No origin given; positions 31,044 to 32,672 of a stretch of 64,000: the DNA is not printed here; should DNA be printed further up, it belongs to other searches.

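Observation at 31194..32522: Peptide deformylase and methionyl-tRNA formyltransferase fused in one 442-aa ORF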

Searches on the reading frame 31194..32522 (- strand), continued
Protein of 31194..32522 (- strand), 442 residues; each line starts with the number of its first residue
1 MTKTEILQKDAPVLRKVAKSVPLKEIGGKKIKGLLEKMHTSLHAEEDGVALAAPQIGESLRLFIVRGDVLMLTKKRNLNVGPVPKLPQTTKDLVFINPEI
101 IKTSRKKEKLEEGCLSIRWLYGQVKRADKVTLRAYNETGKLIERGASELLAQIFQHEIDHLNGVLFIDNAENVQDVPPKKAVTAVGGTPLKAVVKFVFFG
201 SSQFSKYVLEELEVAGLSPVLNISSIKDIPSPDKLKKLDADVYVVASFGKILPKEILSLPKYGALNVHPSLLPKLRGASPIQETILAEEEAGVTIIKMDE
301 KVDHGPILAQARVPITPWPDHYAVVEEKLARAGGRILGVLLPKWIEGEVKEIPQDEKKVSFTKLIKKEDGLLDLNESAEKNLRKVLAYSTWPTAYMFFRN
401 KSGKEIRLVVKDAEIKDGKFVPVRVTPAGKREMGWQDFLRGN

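Call 6: find_homologous_proteins(query=window:31194-32522:-, max_evalue=0.00001)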
Query window:31194-32522:- (442 aa): 3930 proteins with E <= 0.00001 among 8000 candidates; the best 120 are listed.
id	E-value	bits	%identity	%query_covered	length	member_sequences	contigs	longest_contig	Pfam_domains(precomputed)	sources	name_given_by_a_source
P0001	1.3e-286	968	100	100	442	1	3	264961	PF01327.27,PF00551.25,PF02911.24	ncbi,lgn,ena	ncbi:MAG: peptide deformylase [Patescibacteria group bacterium]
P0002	1.1e-246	837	86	100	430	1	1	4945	PF01327.27,PF00551.25,PF02911.24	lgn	-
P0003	7.4e-212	722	75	100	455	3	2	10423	PF01327.27,PF00551.25,PF02911.24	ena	-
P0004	3.2e-210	717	75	100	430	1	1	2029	PF01327.27,PF00551.25,PF02911.24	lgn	-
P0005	3.9e-210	716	75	100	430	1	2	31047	PF01327.27,PF00551.25,PF02911.24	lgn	-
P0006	1.2e-208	711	73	100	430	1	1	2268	PF01327.27,PF00551.25,PF02911.24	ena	-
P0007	1.8e-198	678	68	100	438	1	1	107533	PF01327.27,PF00551.25,PF02911.24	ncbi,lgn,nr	ncbi:MAG: peptide deformylase [bacterium]|nr:peptide deformylase [bacterium]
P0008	3.4e-192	657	70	100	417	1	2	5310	PF01327.27,PF00551.25,PF02911.24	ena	-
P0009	1.2e-191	655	68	100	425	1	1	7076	PF01327.27,PF00551.25,PF02911.24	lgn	-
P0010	1.4e-191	655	67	100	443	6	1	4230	PF01327.27,PF00551.25,PF02911.24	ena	-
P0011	8.8e-191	653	68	100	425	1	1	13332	PF01327.27,PF00551.25,PF02911.24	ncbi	ncbi:MAG: peptide deformylase [Parcubacteria group bacterium]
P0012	2.7e-190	651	69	100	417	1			PF01327.27,PF00551.25,PF02911.24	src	-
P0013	4.0e-190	650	67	100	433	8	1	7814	PF01327.27,PF00551.25,PF02911.24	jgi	-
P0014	2.8e-189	648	67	100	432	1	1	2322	PF01327.27,PF00551.25,PF02911.24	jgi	-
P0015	3.7e-189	647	68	100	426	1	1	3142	PF01327.27,PF00551.25,PF02911.24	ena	-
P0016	1.6e-187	642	66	100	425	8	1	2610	PF01327.27,PF00551.25,PF02911.24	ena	-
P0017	2.7e-187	641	67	100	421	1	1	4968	PF01327.27,PF00551.25,PF02911.24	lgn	-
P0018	3.6e-187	641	67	100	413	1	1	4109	PF01327.27,PF00551.25,PF02911.24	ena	-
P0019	4.8e-187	640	67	100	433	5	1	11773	PF01327.27,PF00551.25,PF02911.24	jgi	-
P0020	5.8e-187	640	67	100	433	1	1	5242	PF01327.27,PF00551.25,PF02911.24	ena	-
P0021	1.6e-186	639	66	100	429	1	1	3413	PF01327.27,PF00551.25,PF02911.24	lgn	-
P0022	4.9e-186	637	67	100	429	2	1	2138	PF01327.27,PF00551.25,PF02911.24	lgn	-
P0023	9.6e-186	636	66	100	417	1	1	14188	PF01327.27,PF00551.25,PF02911.24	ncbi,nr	ncbi:MAG: peptide deformylase [bacterium]|nr:peptide deformylase [bacterium]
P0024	1.3e-185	636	66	100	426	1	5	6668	PF01327.27,PF00551.25,PF02911.24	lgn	-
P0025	1.8e-185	635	67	100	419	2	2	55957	PF01327.27,PF00551.25,PF02911.24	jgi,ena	-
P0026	6.8e-185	633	66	100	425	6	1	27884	PF01327.27,PF00551.25,PF02911.24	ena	-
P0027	1.4e-184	632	67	100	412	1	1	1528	PF01327.27,PF00551.25,PF02911.24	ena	-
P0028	1.8e-184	632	66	100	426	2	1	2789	PF01327.27,PF00551.25,PF02911.24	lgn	-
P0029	2.1e-184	632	66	100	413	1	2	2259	PF01327.27,PF00551.25,PF02911.24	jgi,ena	-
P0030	2.6e-184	631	67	100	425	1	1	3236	PF01327.27,PF00551.25,PF02911.24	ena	-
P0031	3.3e-184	631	67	100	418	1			PF01327.27,PF00551.25,PF02911.24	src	-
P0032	5.6e-184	630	66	100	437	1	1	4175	PF01327.27,PF00551.25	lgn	-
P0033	7.2e-184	630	66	100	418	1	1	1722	PF01327.27,PF00551.25,PF02911.24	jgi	-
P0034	2.0e-183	628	67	100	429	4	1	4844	PF01327.27,PF00551.25,PF02911.24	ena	-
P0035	2.3e-183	628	65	100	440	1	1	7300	PF01327.27,PF00551.25,PF02911.24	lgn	-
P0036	2.4e-183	628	66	100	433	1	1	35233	PF01327.27,PF00551.25,PF02911.24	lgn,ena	-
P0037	2.6e-183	628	65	100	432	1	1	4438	PF01327.27,PF00551.25,PF02911.24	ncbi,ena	-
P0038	3.2e-183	628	64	100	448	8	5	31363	PF01327.27,PF00551.25,PF02911.24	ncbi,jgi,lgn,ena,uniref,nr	ncbi:MAG: peptide deformylase [Candidatus Zambryskibacteria bacterium CG_4_9_14_3_um_filter_42_15]|u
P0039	4.3e-183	627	66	100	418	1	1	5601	PF01327.27,PF00551.25,PF02911.24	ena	-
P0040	2.0e-182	625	66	100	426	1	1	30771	PF01327.27,PF00551.25,PF02911.24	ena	-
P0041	6.1e-182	624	65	100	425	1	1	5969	PF01327.27,PF00551.25,PF02911.24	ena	-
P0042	7.7e-182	623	65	99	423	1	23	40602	PF01327.27,PF00551.25,PF02911.24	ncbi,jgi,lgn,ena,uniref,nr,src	ncbi:MAG: peptide deformylase [Candidatus Zambryskibacteria bacterium RIFCSPLOWO2_12_FULL_45_14]|uni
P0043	1.0e-181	623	63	100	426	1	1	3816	PF01327.27,PF00551.25,PF02911.24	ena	-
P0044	1.7e-181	622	66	100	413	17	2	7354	PF01327.27,PF00551.25,PF02911.24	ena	-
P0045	1.8e-181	622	66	100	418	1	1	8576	PF01327.27,PF00551.25,PF02911.24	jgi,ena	-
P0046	1.8e-181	622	65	100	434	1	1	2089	PF01327.27,PF00551.25,PF02911.24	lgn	-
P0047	2.9e-181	621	66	100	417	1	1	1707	PF01327.27,PF00551.25,PF02911.24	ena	-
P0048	3.6e-181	621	65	100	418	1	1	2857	PF01327.27,PF00551.25,PF02911.24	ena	-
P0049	2.0e-180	619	66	99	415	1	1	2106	PF01327.27,PF00551.25,PF02911.24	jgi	-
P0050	2.7e-180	618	64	100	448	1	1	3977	PF01327.27,PF00551.25,PF02911.24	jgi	jgi:peptide deformylase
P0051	2.7e-180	618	63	100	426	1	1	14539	PF01327.27,PF00551.25,PF02911.24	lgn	-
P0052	4.6e-180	617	64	100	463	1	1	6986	PF01327.27,PF00551.25,PF02911.24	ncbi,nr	ncbi:MAG: peptide deformylase [bacterium]|nr:peptide deformylase [bacterium]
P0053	6.0e-180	617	66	100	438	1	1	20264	PF01327.27,PF00551.25,PF02911.24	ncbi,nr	ncbi:MAG: peptide deformylase [bacterium]|nr:peptide deformylase [bacterium]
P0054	6.3e-180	617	66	100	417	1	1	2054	PF01327.27,PF00551.25,PF02911.24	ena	-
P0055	6.8e-180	617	66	100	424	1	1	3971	PF01327.27,PF00551.25,PF02911.24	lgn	-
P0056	9.0e-180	616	64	99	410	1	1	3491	PF01327.27,PF00551.25,PF02911.24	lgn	-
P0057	1.4e-179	616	64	100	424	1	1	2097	PF01327.27,PF00551.25,PF02911.24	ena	-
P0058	2.5e-179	615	64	100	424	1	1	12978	PF01327.27,PF00551.25,PF02911.24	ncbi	ncbi:MAG: peptide deformylase [Parcubacteria group bacterium]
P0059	3.4e-179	614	65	99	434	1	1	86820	PF01327.27,PF00551.25,PF02911.24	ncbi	-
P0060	4.7e-179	614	65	100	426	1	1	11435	PF01327.27,PF00551.25,PF02911.24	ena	-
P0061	5.8e-179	614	66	100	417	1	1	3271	PF01327.27,PF00551.25,PF02911.24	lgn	-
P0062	9.2e-179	613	65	100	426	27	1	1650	PF01327.27,PF00551.25,PF02911.24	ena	-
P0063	1.0e-178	613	64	100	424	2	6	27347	PF01327.27,PF00551.25,PF02911.24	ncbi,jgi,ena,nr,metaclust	ncbi:MAG: Peptide deformylase [Parcubacteria group bacterium GW2011_GWA2_45_15]|nr:MAG: Peptide defo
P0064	1.1e-178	613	64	100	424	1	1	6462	PF01327.27,PF00551.25,PF02911.24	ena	-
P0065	1.1e-178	613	64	100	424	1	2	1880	PF01327.27,PF00551.25,PF02911.24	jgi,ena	-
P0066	1.5e-178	612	64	100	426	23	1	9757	PF01327.27,PF00551.25,PF02911.24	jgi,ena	-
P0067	2.1e-178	612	64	99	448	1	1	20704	PF01327.27,PF00551.25,PF02911.24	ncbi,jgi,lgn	-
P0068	2.3e-178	612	64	100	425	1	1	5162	PF01327.27,PF00551.25,PF02911.24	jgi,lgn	-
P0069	3.4e-178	611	64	100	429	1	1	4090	PF01327.27,PF00551.25,PF02911.24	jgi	-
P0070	6.1e-178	610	63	100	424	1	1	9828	PF01327.27,PF00551.25,PF02911.24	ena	-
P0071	1.4e-177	609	65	99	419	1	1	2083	PF01327.27,PF00551.25,PF02911.24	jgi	jgi:peptide deformylase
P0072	2.0e-177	609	62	100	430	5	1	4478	PF01327.27,PF00551.25,PF02911.24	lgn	-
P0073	2.2e-177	609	65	100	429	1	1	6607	PF01327.27,PF00551.25,PF02911.24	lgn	-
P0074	2.7e-177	608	65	100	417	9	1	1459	PF01327.27,PF00551.25,PF02911.24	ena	-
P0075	2.7e-177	608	65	100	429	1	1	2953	PF01327.27,PF00551.25,PF02911.24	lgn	-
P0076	7.7e-177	607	63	100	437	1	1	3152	PF01327.27,PF00551.25,PF02911.24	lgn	-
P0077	8.0e-177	607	62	100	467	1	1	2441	PF01327.27,PF00551.25,PF02911.24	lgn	-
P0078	8.6e-177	607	64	100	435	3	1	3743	PF01327.27,PF00551.25,PF02911.24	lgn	-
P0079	9.3e-177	606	64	100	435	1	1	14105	PF01327.27,PF00551.25,PF02911.24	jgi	-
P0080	9.6e-177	606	64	97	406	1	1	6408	PF01327.27,PF00551.25,PF02911.24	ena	-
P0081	1.1e-176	606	63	100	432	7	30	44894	PF01327.27,PF00551.25,PF02911.24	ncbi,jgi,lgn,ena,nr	ncbi:MAG: Peptide deformylase [Parcubacteria group bacterium GW2011_GWC1_39_8]|nr:MAG: Peptide defor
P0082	1.6e-176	606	64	100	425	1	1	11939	PF01327.27,PF00551.25,PF02911.24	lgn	-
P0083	1.7e-176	606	65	100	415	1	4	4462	PF01327.27,PF00551.25,PF02911.24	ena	-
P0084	2.8e-176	605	63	100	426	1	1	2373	PF01327.27,PF00551.25,PF02911.24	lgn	-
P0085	3.2e-176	605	64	100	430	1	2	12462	PF01327.27,PF00551.25,PF02911.24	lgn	-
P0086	5.4e-176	604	65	100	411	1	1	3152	PF01327.27,PF00551.25,PF02911.24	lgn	-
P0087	7.8e-176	603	64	100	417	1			PF01327.27,PF00551.25,PF02911.24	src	-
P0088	9.4e-176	603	65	100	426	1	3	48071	PF01327.27,PF00551.25,PF02911.24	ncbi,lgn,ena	ncbi:MAG: peptide deformylase [Patescibacteria group bacterium]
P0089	1.0e-175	603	64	100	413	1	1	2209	PF01327.27,PF00551.25,PF02911.24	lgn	-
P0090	1.1e-175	603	64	100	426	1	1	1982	PF01327.27,PF00551.25,PF02911.24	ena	-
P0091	1.2e-175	603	64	100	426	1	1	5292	PF01327.27,PF00551.25,PF02911.24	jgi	jgi:peptide deformylase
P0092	2.9e-175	602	63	100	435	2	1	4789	PF01327.27,PF00551.25,PF02911.24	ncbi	-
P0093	4.4e-175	601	65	100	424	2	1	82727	PF01327.27,PF00551.25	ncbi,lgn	ncbi:MAG: peptide deformylase [Minisyncoccia bacterium]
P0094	5.3e-175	601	65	98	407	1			PF01327.27,PF00551.25,PF02911.24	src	-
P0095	3.1e-174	598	64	100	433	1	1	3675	PF01327.27,PF00551.25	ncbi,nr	ncbi:MAG: peptide deformylase [bacterium]|nr:peptide deformylase [bacterium]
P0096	3.1e-174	598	65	99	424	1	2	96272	PF01327.27,PF00551.25,PF02911.24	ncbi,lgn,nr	ncbi:MAG: peptide deformylase [Candidatus Zambryskibacteria bacterium]|nr:peptide deformylase [Candi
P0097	1.2e-173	596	65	97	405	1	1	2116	PF01327.27,PF00551.25,PF02911.24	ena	-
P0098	1.4e-173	596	63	100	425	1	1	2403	PF01327.27,PF00551.25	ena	-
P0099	1.9e-173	596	63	100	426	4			PF01327.27,PF00551.25,PF02911.24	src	-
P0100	6.3e-173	594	63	100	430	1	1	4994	PF01327.27,PF00551.25,PF02911.24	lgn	-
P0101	1.1e-172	593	63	99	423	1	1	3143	PF01327.27,PF00551.25,PF02911.24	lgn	-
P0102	1.8e-172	592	63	100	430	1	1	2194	PF01327.27,PF00551.25,PF02911.24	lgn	-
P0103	4.9e-171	588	63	97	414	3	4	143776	PF01327.27,PF00551.25,PF02911.24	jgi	-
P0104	7.1e-171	587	63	100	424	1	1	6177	PF01327.27,PF00551.25,PF02911.24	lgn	-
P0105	2.2e-170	585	61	100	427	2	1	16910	PF01327.27,PF00551.25,PF02911.24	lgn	-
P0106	3.9e-170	585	63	100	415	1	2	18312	PF01327.27,PF00551.25,PF02911.24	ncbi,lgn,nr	ncbi:MAG: peptide deformylase [Candidatus Zambryskibacteria bacterium]|nr:peptide deformylase [Candi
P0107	8.2e-170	584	64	99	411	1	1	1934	PF01327.27,PF00551.25,PF02911.24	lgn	-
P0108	9.3e-170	583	63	100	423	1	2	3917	PF01327.27,PF00551.25,PF02911.24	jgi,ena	-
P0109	2.8e-169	582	62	100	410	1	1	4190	PF01327.27,PF00551.25,PF02911.24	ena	-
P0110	6.3e-169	581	62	100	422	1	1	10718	PF01327.27,PF00551.25,PF02911.24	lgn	-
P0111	7.5e-169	580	62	99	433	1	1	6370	PF01327.27,PF00551.25,PF02911.24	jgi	jgi:peptide deformylase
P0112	1.7e-168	579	64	92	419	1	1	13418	PF01327.27,PF00551.25,PF02911.24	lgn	-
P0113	3.8e-168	578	62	100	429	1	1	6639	PF01327.27,PF00551.25,PF02911.24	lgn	-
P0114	1.3e-167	576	61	99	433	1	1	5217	PF01327.27,PF00551.25,PF02911.24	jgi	jgi:peptide deformylase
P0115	1.4e-167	576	59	99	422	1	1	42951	PF01327.27,PF00551.25,PF02911.24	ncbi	-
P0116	9.9e-166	570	60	100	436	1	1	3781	PF01327.27,PF00551.25,PF02911.24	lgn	-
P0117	1.5e-165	570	60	99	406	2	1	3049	PF01327.27,PF00551.25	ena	-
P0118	1.7e-165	569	61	100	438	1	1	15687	PF01327.27,PF00551.25,PF02911.24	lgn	-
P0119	4.7e-165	568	63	99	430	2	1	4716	PF01327.27,PF00551.25,PF02911.24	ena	-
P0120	9.2e-165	567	59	100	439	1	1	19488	PF01327.27,PF00551.25,PF02911.24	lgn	-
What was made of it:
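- The 120 best homologs, from NCBI, JGI, ENA and Logan, are all 405-467 aa and carry both the Def and the Formyl_trans_N domains (call 6). More than 120 fused homologs come from unrelated projects (call 6).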

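Call 11: find_related_loci(query=window:31194-32522:-, collection=genome_contigs, flank=6000)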
Query window:31194-32522:- (442 aa) in genome_contigs; peptide patterns used: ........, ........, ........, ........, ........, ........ (x = any residue, [..] = any of these).
436 stretches matched a pattern; 291 encode a relative of the query (tblastn E <= 1e-3); the best 80 are kept; 80 distinct loci.
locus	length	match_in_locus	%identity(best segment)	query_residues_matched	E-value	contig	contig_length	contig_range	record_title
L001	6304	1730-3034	63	1-442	0e+0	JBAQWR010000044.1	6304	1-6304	MAG: Minisyncoccia bacterium isolate MFD03282_ilm_asm_bin15 k127_30020, whole genome shotgun sequence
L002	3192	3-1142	67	34-442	0e+0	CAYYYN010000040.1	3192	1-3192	MAG TPA_asm: uncultured Candidatus Saccharibacteria bacterium isolate binchicken_co227_228 genome assembly, contig: NODE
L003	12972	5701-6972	65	1-442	0e+0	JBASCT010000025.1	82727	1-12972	MAG: Minisyncoccia bacterium isolate MFD03501_ilm_asm_bin2 k127_77250, whole genome shotgun sequence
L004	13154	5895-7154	60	1-442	3e-180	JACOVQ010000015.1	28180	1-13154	MAG: Candidatus Zambryskibacteria bacterium isolate NC_groundwater_104_Ag_S-0.1um_44_1351 S_p1_S3_170907_scaffold_164043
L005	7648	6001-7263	59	4-442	1e-177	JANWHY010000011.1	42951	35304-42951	MAG: Candidatus Paceibacterota bacterium isolate CRAIB_MAG27 c_000000113156, whole genome shotgun sequence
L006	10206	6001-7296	63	1-442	0e+0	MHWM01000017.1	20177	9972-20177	MAG: Candidatus Zambryskibacteria bacterium RIFCSPLOWO2_02_FULL_39_14 rifcsplowo2_02_scaffold_3237, whole genome shotgun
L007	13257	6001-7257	65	6-442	0e+0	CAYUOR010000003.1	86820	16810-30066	MAG TPA_asm: uncultured Candidatus Saccharibacteria bacterium isolate SRP287453_co1_360 genome assembly, contig: NODE_32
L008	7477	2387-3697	60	6-442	2e-169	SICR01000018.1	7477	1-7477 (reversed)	MAG: Candidatus Zambryskibacteria bacterium isolate Baikal-deep-G210 BACOMB-C46522, whole genome shotgun sequence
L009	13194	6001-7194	59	6-442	6e-166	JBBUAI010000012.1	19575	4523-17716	MAG: Patescibacteria group bacterium isolate H51-bin080_1 H51_bin080_1_000000000012, whole genome shotgun sequence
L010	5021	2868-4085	57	6-442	1e-164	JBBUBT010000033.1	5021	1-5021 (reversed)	MAG: Patescibacteria group bacterium isolate H43-bin122_1 H43_bin122_1_000000000033, whole genome shotgun sequence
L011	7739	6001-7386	47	4-441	2e-126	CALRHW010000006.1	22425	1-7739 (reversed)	MAG: Parcubacteria group bacterium isolate TrH-25oct19-271 genome assembly, contig: TrH-25oct19-C4324, whole genome shot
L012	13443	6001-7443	44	4-441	3e-119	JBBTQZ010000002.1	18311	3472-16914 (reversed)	MAG: Patescibacteria group bacterium isolate H41-bin075_1 H41_bin075_1_000000000002, whole genome shotgun sequence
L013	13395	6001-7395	42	3-441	1e-117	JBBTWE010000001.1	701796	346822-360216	MAG: Patescibacteria group bacterium isolate H43-bin012_1 H43_bin012_1_000000000001, whole genome shotgun sequence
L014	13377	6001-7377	46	5-441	8e-116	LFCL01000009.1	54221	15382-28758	MAG: Parcubacteria bacterium C7867-002 C7867_00080, whole genome shotgun sequence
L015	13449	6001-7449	44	4-442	2e-115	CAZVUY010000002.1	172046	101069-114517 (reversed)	MAG TPA_asm: uncultured Candidatus Saccharibacteria bacterium isolate SRP300315_co1_63 genome assembly, contig: NODE_33_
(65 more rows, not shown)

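Call 29: predict_structure(alignment_id=A1)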
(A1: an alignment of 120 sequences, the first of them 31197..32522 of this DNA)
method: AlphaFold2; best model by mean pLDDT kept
length: 442 residues; sequences in the alignment: 120
mean_pLDDT: 88.0   pTM: 0.61
mean pLDDT of the five models: 88.0, 86.9, 86.2, 84.7, 80.9
residues with pLDDT >= 90: 314; 70-90: 84; 50-70: 10; < 50: 34
segments of 3 or more residues with pLDDT < 50: 72-89, 179-192
pLDDT, mean of each block of 10 residues (from residue 1): 75 95 92 93 82 95 84 38 35 94 94 86 94 94 90 96 95 71 33 81 95 86 82 90 92 91 97 96 94 97 96 92 98 94 92 96 95 96 97 95 94 96 96 96 85
secondary structure, 60 per line:
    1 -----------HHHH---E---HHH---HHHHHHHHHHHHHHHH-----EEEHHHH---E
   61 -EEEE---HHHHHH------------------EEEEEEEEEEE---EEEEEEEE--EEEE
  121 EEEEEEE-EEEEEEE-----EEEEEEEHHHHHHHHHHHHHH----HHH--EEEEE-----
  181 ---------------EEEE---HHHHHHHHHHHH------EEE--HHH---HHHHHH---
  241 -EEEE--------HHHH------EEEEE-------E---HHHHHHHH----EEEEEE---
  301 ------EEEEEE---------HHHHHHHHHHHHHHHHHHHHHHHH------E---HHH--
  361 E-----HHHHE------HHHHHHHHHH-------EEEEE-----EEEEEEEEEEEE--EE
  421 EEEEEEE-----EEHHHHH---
elements in order: H12-15 H29-44 E50-52 H53-56 E62-65 H69-74 E93-103 E107-114 E117-127 E129-135 E141-147 H148-161 E171-175 E196-199 H203-214 E221-223 H232-237 E242-245 H254-257 E264-268 H280-287 E292-297 E307-312 H322-345 H367-370 H378-387 E395-399 E405-416 E419-427 H435-439
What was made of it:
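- On Methionyl-tRNA formyltransferase (TIGR00460; PF00551 + PF02911): The two-domain fold is modelled at pLDDT above 90 (call 29).
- AF2 gives pLDDT 88, with both domains confidently folded (call 29).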
